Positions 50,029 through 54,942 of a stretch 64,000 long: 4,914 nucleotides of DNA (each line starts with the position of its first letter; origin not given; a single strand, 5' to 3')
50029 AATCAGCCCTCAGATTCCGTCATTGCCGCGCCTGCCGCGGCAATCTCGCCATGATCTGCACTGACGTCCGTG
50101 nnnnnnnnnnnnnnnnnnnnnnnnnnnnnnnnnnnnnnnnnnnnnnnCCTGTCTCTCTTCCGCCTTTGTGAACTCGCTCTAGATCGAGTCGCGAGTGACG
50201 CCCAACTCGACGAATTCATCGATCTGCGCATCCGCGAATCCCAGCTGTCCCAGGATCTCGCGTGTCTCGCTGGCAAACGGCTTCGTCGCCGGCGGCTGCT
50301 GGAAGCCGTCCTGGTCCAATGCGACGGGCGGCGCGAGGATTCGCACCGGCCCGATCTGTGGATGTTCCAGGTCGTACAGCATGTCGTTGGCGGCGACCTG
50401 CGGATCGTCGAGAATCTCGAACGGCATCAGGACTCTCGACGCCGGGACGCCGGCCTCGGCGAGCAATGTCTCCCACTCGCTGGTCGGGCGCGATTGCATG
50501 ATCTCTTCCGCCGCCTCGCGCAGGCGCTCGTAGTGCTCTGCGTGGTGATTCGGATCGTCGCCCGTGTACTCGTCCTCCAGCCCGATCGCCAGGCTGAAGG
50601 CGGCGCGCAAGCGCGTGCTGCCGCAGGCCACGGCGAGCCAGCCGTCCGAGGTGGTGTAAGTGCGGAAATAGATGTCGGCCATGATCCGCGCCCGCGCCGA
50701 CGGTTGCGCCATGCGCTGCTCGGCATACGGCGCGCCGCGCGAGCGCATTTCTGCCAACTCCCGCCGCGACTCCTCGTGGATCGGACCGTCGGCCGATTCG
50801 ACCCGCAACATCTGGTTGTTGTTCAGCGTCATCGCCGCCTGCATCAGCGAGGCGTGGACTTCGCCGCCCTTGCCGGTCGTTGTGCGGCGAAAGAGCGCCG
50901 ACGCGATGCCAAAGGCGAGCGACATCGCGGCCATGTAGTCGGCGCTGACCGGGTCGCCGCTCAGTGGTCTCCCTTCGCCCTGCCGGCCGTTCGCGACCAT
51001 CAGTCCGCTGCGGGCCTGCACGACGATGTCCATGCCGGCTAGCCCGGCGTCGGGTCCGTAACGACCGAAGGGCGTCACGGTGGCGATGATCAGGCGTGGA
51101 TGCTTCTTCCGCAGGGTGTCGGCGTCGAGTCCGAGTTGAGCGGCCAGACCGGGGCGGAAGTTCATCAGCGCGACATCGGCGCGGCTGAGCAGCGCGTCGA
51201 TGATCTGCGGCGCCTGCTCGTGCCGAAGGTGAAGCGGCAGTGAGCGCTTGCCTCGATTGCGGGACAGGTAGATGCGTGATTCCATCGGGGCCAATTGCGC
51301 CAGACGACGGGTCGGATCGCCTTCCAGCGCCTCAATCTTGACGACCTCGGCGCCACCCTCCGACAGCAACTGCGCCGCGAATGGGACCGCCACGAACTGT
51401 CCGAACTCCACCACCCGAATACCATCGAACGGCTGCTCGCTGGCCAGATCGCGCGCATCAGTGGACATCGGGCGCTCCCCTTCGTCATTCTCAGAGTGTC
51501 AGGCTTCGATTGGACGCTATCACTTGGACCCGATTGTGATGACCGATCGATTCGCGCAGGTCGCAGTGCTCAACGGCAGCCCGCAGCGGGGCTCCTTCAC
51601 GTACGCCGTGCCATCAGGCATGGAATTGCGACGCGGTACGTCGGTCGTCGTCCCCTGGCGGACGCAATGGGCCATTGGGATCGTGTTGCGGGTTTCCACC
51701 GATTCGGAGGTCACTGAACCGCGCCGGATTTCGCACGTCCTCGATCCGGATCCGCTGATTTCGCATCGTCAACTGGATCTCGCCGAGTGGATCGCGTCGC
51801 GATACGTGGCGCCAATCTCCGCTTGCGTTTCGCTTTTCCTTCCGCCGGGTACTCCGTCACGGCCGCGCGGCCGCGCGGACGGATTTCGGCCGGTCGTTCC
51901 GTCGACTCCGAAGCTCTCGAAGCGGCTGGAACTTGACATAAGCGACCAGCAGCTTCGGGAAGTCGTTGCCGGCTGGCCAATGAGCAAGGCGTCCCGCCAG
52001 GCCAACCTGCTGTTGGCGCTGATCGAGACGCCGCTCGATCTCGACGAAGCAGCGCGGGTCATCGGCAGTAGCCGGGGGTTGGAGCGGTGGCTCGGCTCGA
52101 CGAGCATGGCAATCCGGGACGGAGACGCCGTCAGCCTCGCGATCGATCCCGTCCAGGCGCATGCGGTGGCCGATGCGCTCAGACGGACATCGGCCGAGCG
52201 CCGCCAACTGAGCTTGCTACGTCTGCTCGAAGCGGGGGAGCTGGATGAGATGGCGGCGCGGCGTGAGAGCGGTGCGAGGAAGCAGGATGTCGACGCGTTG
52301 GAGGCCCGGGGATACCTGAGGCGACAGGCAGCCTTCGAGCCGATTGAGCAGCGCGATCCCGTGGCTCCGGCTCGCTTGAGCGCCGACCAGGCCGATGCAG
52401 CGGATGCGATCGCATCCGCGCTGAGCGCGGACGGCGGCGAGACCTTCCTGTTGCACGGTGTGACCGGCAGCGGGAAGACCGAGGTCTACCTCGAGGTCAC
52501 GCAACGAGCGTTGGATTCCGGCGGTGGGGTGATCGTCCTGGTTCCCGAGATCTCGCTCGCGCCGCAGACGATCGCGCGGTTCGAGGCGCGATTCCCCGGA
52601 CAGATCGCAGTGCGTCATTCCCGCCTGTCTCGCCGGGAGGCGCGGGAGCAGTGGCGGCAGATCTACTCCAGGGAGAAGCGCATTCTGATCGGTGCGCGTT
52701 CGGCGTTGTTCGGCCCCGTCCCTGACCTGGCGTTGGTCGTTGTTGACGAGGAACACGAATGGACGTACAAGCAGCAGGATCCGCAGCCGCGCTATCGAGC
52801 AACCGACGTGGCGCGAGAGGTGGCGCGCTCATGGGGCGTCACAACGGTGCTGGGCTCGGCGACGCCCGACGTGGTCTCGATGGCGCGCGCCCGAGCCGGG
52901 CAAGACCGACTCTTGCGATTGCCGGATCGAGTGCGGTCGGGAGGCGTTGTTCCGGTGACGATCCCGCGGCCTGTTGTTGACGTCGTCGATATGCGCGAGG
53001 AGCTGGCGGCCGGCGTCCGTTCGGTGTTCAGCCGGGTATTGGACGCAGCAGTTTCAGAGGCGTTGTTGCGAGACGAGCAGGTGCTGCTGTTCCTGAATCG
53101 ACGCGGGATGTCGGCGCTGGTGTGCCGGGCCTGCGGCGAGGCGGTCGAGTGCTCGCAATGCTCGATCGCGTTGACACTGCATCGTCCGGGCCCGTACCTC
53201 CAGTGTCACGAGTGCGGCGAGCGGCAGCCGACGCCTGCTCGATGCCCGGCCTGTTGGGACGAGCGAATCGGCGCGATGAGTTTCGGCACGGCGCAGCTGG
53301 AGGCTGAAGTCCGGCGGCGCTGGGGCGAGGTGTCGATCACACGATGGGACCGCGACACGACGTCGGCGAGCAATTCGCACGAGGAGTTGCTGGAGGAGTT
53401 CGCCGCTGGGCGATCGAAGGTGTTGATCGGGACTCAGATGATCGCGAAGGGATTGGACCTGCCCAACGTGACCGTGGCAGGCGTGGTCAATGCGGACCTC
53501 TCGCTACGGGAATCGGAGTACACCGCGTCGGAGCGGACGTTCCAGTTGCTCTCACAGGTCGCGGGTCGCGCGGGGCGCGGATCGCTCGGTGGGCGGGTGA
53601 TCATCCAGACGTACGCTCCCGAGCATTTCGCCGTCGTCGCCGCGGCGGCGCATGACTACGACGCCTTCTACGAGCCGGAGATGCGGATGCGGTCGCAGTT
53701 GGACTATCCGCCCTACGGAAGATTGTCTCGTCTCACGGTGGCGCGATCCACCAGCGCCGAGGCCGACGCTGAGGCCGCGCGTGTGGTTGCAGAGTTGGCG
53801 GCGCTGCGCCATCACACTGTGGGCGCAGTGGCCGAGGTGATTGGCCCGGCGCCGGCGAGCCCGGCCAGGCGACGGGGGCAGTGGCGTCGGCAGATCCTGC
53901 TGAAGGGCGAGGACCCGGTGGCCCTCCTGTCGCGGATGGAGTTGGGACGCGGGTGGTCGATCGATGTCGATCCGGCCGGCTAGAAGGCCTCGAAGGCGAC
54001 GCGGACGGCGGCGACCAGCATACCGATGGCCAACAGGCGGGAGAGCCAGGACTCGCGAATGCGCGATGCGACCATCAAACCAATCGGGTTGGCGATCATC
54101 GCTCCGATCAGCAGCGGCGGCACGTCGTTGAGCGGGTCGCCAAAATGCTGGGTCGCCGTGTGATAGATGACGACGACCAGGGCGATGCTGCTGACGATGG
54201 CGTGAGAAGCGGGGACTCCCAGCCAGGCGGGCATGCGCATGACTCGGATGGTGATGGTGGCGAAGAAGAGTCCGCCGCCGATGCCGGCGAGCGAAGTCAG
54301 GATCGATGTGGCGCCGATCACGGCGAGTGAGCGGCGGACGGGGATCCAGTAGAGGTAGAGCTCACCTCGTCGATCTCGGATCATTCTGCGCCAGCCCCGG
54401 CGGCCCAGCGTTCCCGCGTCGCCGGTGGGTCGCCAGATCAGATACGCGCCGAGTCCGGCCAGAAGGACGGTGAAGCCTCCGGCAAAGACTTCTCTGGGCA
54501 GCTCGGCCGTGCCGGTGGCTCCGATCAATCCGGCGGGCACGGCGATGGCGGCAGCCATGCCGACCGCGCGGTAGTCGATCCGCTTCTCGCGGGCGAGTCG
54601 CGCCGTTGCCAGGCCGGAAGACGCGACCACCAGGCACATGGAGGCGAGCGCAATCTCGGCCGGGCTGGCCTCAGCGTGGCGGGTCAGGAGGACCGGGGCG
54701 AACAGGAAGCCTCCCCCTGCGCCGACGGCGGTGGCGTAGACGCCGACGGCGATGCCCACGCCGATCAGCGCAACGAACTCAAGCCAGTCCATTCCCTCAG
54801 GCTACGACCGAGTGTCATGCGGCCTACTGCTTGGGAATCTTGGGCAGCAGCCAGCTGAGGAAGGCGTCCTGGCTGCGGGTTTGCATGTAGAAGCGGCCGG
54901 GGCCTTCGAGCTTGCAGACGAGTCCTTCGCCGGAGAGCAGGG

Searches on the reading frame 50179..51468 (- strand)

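Call 80: search_protein_families(library=pfam, proteins=[window:50179-51468:-], max_evalue=0.0001)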
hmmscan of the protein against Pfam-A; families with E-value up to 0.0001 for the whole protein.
window:50179-51468:- (429 aa): 1 family
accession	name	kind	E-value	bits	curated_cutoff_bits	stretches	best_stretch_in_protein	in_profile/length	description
PF02515.22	CoA_transf_3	-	4.9e-87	292.8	23.3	1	15-389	2-353/366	CoA-transferase family III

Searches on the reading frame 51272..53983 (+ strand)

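Call 80: search_protein_families(library=pfam, proteins=[window:51272-53983:+], max_evalue=0.0001)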
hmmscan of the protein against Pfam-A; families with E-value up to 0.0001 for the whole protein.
window:51272-53983:+ (903 aa): 6 families
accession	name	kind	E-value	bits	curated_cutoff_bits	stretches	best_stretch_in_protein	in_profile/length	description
PF17764.6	PriA_3primeBD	-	2.2e-19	69.6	22.7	1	103-191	6-96/96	3'DNA-binding domain (3'BD)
PF00270.35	DEAD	-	1.4e-17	64.4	26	1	378-533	6-161/167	DEAD/DEAH box helicase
PF04851.21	ResIII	-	1.5e-13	51.4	22.5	1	369-532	4-162/164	Type III restriction enzyme, res subunit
PF18074.6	PriA_C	-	3.7e-10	40.9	26.9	1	814-901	1-95/95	Primosomal protein N C-terminal domain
PF00271.37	Helicase_C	-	8.8e-10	39.3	23.5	1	686-769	39-108/110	Helicase conserved C-terminal domain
PF18319.7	Zn_ribbon_PriA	-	1.8e-06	28.2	26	1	627-653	1-27/27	PriA DNA helicase Cys-rich region (CRR) domain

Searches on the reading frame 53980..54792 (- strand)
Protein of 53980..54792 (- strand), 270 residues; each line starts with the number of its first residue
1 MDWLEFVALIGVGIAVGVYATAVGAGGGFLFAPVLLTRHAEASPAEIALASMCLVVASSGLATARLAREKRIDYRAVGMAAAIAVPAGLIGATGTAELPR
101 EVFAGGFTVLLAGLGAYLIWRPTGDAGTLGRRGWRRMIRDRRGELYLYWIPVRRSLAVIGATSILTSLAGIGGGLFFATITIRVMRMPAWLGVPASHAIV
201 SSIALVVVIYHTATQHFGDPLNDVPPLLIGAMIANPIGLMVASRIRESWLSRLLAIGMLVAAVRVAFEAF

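Call 80: search_protein_families(library=pfam, proteins=[window:53980-54792:-], max_evalue=0.0001)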
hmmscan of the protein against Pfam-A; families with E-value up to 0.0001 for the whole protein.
window:53980-54792:- (270 aa): 1 family
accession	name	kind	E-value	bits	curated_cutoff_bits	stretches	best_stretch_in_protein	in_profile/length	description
PF01925.25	TauE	-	1.4e-27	97.3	32.6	1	9-264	1-236/237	Sulfite exporter TauE/SafE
